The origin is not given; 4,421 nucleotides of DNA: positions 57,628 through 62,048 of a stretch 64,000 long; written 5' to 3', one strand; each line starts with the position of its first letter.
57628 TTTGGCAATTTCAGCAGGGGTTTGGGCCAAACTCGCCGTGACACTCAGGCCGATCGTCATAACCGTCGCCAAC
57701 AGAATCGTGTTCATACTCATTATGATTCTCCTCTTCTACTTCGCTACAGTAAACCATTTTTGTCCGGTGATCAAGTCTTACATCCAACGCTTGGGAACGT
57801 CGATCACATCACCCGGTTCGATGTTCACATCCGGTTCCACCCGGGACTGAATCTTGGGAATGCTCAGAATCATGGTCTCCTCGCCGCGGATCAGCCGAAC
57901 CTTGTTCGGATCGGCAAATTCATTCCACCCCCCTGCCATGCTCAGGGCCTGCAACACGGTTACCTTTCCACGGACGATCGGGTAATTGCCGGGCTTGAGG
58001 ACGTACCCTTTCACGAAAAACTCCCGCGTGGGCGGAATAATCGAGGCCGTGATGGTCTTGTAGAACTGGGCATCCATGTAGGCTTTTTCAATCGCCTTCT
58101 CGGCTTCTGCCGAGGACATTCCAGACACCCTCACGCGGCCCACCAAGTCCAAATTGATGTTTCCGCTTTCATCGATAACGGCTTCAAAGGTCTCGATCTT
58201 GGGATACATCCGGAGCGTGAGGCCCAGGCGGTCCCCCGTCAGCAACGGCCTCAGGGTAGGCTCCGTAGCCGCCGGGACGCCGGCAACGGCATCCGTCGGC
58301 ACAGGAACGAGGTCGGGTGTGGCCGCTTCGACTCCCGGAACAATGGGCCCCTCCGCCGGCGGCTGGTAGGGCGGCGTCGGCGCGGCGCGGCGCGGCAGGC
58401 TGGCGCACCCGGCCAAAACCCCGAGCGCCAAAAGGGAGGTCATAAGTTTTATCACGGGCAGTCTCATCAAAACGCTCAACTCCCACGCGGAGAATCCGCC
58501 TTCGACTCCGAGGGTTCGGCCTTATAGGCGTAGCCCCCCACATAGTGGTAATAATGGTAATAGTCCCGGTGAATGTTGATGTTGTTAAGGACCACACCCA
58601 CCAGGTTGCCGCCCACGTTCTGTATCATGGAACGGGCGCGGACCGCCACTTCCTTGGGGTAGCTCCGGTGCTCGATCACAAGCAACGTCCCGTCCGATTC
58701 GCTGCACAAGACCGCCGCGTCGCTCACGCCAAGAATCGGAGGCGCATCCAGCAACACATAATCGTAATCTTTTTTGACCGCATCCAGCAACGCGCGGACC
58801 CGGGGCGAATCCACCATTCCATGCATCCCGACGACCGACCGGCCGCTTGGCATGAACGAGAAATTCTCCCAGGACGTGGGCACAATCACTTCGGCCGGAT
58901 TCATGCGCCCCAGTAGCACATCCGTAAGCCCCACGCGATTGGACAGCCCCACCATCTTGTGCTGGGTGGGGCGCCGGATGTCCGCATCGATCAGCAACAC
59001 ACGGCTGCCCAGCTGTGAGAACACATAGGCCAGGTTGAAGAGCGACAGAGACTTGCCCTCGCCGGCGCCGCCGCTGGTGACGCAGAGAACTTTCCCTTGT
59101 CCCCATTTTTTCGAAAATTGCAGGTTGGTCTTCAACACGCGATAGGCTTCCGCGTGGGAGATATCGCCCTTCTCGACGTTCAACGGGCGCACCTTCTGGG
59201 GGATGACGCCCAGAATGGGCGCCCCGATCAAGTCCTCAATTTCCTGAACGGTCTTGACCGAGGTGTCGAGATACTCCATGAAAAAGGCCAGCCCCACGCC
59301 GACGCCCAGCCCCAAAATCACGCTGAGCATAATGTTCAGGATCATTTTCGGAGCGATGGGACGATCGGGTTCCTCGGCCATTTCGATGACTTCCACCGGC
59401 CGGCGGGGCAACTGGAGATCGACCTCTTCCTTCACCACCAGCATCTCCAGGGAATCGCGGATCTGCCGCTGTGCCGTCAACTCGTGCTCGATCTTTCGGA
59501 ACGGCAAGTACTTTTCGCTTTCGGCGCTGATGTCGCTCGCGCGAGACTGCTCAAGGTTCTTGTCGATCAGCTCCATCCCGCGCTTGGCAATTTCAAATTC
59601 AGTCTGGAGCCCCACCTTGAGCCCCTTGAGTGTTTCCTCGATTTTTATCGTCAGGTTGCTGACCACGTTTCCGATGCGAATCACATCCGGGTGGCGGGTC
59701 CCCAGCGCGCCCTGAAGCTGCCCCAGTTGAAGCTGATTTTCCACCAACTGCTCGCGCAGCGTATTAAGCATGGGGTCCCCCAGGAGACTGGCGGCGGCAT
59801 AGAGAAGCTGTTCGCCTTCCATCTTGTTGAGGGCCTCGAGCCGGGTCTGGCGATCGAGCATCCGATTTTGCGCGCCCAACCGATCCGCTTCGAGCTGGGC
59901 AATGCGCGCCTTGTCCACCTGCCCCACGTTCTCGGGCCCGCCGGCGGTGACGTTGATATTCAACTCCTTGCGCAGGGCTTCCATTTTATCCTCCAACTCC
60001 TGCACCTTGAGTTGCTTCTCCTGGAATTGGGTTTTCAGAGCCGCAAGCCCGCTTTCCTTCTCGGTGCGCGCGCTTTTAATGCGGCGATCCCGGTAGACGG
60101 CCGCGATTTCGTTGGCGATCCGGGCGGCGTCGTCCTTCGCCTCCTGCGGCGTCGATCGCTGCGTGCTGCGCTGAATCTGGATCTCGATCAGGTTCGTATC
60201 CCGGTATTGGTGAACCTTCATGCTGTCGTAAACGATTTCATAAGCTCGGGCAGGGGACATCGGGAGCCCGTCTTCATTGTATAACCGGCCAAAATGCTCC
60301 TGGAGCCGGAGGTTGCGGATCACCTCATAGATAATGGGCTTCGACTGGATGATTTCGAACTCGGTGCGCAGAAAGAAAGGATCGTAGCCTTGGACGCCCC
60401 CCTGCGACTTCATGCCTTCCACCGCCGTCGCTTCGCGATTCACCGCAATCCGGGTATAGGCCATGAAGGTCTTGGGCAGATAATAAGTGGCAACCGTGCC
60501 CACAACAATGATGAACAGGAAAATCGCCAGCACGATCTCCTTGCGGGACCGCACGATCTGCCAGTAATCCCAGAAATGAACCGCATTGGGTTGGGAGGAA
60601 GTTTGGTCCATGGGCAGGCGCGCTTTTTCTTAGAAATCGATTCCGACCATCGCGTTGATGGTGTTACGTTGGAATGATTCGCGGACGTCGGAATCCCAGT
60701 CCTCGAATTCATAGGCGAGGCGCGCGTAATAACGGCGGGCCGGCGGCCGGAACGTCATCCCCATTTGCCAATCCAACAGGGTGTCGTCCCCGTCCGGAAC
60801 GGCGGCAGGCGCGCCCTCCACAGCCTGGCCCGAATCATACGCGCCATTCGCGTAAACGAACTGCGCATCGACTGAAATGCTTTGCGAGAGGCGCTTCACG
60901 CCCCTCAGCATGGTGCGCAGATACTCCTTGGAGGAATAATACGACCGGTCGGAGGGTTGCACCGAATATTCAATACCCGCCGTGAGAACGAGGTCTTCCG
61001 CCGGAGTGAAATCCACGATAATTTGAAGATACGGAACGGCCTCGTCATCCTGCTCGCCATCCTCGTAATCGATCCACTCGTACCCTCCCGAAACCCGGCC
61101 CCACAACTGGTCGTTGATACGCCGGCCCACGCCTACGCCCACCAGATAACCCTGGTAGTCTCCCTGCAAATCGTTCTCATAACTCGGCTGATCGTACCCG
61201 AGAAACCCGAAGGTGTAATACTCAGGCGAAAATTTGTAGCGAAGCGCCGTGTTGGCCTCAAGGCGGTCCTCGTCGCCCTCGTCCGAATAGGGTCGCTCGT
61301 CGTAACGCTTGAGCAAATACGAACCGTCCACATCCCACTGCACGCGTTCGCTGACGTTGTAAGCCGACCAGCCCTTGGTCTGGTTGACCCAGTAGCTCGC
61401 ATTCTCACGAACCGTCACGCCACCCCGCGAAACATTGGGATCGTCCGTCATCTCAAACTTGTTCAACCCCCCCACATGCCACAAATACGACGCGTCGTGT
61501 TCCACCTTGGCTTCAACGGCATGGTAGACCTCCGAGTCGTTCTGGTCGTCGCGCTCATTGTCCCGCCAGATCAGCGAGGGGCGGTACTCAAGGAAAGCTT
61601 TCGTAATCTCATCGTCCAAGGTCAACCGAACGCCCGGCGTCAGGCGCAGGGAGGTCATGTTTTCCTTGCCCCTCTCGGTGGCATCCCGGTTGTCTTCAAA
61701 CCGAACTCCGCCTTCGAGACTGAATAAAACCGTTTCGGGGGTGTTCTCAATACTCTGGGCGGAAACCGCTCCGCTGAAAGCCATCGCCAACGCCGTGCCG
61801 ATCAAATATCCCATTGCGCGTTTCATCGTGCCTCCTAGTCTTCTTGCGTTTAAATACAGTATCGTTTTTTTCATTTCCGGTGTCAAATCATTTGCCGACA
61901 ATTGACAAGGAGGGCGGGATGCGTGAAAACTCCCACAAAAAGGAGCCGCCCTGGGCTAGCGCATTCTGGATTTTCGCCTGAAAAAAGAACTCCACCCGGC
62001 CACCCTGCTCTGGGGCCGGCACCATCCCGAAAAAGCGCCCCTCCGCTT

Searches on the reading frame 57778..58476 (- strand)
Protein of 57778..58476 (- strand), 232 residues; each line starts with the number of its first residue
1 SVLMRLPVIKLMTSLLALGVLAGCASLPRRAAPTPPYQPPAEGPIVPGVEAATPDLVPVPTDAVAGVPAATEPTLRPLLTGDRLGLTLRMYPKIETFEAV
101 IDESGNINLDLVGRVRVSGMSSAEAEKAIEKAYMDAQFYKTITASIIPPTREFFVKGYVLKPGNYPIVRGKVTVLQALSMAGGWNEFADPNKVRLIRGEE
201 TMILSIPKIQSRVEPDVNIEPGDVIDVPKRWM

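Call 86: search_protein_families(library=pfam, proteins=[window:57778-58476:-], max_evalue=0.0001)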
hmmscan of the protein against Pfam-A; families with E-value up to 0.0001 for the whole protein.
window:57778-58476:- (232 aa): 3 families
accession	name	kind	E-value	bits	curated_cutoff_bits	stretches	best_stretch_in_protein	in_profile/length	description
PF02563.21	Poly_export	-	1.9e-11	44.4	28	1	80-142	11-70/77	Polysaccharide biosynthesis/export protein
PF22461.2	SLBB_2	-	2.3e-11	44.1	27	1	152-227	2-79/79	SLBB domain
PF10531.15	SLBB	-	8.5e-10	38.8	27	1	153-203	2-52/55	SLBB domain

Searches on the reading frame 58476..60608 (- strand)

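Call 86: search_protein_families(library=pfam, proteins=[window:58476-60608:-], max_evalue=0.0001)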
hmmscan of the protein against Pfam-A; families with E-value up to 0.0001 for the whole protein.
window:58476-60608:- (710 aa): 5 families
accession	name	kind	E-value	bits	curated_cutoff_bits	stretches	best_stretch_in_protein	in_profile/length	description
PF13614.12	AAA_31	-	1.2e-16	61.6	27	1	506-651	2-153/177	AAA domain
PF10609.15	ParA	-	2.2e-14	53.9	27.1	1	506-675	4-173/246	NUBPL iron-transfer P-loop NTPase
PF01656.29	CbiA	-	5.7e-09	36.4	25.4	1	509-678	2-84/125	CobQ/CobB/MinD/ParA nucleotide binding domain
PF13807.11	GNVR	-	3.8e-07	30.4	27.7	1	380-443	16-79/82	G-rich domain on putative tyrosine kinase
PF02706.20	Wzz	-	2.2e-06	28.3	25.5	1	17-100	10-91/91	Chain length determinant protein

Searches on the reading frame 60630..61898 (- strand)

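Call 86: search_protein_families(library=pfam, proteins=[window:60630-61898:-], max_evalue=0.0001)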
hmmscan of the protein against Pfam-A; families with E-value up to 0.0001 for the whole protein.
window:60630-61898:- (422 aa): 1 family
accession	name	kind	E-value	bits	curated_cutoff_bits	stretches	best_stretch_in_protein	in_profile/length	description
PF10082.15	BBP2_2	-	2e-08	33.9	23.7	1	60-419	18-375/378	Putative beta-barrel porin 2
